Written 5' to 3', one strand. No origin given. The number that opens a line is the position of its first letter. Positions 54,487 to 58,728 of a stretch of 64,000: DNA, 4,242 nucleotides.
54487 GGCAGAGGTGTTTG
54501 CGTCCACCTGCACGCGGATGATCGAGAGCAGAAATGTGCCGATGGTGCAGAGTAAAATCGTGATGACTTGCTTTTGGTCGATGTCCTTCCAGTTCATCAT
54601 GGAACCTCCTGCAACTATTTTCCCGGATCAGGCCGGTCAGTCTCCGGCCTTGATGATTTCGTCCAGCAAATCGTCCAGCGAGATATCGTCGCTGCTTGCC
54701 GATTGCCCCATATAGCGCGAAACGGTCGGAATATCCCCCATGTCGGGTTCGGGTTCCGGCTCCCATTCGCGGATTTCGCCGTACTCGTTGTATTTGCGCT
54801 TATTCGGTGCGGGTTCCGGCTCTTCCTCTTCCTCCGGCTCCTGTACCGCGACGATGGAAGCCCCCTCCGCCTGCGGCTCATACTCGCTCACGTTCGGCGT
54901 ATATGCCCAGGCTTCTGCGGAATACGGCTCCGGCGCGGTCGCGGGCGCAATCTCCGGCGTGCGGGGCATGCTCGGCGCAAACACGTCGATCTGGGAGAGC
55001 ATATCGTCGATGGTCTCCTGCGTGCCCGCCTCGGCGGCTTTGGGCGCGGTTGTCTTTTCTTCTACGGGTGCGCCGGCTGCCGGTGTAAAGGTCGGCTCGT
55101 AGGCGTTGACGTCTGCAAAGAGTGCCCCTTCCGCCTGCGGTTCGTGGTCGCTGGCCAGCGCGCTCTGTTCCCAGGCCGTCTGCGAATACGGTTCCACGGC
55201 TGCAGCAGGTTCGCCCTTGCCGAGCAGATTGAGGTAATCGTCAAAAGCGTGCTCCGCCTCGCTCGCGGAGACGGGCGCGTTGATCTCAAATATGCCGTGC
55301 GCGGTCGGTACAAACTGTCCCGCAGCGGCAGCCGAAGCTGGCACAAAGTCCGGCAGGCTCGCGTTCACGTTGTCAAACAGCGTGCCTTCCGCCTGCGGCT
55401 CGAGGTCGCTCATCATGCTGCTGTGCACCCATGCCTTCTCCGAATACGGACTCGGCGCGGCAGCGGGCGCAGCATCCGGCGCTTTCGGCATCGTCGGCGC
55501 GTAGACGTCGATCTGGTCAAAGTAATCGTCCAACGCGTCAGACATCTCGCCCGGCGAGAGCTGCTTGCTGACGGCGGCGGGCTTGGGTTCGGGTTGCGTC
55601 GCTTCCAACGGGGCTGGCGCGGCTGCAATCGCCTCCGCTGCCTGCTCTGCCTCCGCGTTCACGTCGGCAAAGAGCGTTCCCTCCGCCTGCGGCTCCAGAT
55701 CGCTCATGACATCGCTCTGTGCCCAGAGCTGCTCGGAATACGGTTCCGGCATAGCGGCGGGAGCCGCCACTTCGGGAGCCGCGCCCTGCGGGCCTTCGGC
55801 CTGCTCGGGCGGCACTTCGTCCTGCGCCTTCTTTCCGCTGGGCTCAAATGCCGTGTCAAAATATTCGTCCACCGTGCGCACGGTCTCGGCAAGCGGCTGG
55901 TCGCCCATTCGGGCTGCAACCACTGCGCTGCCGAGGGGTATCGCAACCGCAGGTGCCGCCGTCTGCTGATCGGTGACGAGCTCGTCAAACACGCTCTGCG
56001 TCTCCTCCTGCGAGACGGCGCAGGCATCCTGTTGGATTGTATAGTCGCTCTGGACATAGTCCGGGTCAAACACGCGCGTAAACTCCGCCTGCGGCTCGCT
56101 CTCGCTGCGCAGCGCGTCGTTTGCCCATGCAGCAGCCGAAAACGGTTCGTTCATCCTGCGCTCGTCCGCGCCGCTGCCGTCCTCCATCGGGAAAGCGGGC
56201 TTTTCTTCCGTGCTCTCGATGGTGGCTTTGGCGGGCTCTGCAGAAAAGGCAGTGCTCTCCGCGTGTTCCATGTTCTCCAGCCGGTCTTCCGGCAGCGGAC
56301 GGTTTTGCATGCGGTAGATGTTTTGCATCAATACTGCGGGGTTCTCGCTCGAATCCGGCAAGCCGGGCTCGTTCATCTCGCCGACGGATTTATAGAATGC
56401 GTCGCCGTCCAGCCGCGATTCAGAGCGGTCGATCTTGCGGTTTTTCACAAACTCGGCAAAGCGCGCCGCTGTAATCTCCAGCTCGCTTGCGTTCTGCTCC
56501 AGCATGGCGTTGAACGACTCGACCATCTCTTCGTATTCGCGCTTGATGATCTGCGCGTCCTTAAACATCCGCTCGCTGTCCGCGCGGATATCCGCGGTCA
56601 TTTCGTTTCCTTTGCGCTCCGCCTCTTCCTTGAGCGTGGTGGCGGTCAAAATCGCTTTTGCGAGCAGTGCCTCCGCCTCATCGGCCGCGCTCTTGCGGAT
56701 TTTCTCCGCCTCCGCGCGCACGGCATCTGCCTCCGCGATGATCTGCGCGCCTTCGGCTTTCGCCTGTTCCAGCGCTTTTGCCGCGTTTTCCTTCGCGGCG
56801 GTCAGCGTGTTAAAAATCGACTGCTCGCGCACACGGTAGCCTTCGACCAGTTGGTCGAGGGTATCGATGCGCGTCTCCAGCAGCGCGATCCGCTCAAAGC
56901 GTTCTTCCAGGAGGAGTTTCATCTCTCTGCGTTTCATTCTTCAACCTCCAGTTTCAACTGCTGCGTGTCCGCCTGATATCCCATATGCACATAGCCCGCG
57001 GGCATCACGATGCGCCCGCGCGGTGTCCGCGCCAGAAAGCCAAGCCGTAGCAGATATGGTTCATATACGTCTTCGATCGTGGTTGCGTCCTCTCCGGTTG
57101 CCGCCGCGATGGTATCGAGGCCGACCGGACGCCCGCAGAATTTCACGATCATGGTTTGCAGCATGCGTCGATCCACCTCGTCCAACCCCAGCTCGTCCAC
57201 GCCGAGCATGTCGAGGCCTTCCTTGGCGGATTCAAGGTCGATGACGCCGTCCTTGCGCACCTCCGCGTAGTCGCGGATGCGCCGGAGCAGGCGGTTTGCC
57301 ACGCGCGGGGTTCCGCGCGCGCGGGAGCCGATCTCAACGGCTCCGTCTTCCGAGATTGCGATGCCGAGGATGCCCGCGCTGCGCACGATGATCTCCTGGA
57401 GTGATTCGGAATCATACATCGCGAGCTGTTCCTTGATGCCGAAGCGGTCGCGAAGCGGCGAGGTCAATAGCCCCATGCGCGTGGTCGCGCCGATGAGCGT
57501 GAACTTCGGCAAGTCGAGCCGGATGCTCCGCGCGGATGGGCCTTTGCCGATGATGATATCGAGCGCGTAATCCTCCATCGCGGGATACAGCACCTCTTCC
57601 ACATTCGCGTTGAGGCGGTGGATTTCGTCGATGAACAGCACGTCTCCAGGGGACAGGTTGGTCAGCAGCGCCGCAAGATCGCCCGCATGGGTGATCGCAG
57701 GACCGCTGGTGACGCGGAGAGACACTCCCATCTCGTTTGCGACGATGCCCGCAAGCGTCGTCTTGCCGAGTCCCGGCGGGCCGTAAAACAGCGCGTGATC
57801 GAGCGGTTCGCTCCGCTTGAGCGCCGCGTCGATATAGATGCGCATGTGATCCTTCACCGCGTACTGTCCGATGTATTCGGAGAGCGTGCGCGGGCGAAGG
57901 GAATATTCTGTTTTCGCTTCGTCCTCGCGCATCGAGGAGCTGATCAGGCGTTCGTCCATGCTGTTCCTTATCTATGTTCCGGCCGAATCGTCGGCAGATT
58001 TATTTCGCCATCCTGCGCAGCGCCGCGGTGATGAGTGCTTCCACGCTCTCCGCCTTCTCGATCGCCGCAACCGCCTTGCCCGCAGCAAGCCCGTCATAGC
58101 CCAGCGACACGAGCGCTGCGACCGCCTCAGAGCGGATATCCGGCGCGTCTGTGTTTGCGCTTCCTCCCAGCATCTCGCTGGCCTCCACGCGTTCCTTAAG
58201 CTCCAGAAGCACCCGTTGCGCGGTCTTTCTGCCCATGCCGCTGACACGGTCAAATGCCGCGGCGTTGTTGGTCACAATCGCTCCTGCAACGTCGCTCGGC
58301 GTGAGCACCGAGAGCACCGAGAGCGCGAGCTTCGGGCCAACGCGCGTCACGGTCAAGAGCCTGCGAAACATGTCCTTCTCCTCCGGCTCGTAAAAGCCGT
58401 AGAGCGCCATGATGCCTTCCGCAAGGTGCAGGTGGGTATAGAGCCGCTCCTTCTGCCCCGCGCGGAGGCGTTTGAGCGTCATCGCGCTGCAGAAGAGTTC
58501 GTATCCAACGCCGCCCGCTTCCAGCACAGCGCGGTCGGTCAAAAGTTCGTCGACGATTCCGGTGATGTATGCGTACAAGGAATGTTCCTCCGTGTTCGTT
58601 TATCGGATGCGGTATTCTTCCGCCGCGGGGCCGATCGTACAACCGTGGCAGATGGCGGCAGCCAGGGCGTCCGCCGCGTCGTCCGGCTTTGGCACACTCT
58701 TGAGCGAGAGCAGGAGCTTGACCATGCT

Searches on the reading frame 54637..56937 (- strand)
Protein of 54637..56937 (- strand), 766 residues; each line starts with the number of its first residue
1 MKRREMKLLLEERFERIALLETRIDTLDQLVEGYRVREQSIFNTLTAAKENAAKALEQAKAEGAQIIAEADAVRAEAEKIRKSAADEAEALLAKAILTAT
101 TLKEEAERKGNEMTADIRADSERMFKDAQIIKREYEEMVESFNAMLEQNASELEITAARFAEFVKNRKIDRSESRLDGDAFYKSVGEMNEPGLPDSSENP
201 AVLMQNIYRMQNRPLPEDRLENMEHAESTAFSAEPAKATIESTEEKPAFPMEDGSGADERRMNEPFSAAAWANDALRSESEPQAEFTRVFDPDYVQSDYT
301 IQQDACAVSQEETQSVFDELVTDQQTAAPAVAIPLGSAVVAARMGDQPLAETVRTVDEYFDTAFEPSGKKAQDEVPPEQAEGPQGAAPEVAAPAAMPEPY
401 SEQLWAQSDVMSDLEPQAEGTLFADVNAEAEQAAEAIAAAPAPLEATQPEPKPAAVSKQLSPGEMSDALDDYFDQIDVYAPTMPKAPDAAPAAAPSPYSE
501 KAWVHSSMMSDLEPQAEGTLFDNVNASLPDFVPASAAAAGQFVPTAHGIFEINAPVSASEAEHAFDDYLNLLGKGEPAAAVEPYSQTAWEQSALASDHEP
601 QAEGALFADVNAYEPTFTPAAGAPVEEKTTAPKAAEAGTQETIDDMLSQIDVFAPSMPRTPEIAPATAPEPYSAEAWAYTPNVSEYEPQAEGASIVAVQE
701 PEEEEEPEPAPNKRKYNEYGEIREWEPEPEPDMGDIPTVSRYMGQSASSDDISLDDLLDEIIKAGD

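Call 8: search_protein_families(library=pfam, proteins=[window:54637-56937:-], max_evalue=0.001)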
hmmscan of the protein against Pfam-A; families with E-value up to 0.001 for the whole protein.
window:54637-56937:- (766 aa): 1 family
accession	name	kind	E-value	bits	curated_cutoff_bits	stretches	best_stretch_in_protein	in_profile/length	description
PF05103.18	DivIVA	-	0.00021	21.7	28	0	15-72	39-96/131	DivIVA protein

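Call 78: search_protein_families(library=ncbifam, proteins=[window:54637-56937:-], max_evalue=0.001)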
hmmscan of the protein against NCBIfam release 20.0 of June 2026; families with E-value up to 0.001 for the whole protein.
window:54637-56937:- (766 aa): 0 families

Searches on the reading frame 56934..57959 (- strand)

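Call 28: search_protein_families(library=pfam, proteins=[window:56934-57959:-], max_evalue=0.0001)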
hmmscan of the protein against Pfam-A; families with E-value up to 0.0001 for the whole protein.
window:56934-57959:- (341 aa): 5 families
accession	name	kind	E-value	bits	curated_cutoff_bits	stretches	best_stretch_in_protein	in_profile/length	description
PF05496.18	RuvB_N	-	2e-79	265.3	27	1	21-179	1-159/159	Holliday junction DNA helicase RuvB P-loop domain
PF17864.7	AAA_lid_4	-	2.5e-30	104.5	27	1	182-255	1-74/74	RuvB AAA lid domain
PF05491.19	RuvB_C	-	1.8e-22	79.5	24.7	1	256-326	1-71/72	RuvB C-terminal winged helix domain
PF00004.35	AAA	-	1.2e-21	78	21.2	1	57-178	2-128/131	ATPase family associated with various cellular activities (AAA)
PF07728.20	AAA_5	-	5e-08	33.5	22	1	56-173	2-139/139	AAA domain (dynein-related subfamily)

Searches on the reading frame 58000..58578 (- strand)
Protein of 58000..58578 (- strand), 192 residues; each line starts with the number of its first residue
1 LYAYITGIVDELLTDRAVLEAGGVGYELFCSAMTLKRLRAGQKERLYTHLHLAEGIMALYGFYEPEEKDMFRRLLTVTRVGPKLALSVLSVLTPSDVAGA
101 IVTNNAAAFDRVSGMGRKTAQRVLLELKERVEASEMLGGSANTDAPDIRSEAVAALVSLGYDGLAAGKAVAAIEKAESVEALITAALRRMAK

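Call 28: search_protein_families(library=pfam, proteins=[window:58000-58578:-], max_evalue=0.0001)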
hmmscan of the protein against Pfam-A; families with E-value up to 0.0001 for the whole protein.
window:58000-58578:- (192 aa): 3 families
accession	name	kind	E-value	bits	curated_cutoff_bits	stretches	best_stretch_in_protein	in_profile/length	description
PF01330.27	RuvA_N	-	6.5e-19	68.2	23.6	1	1-61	1-61/61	RuvA N terminal domain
PF14520.12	HHH_5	-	2.8e-12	47.4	27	1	71-129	1-57/57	Helix-hairpin-helix domain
PF07499.19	RuvA_C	-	4.2e-08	34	24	1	148-190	2-46/47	RuvA, C-terminal domain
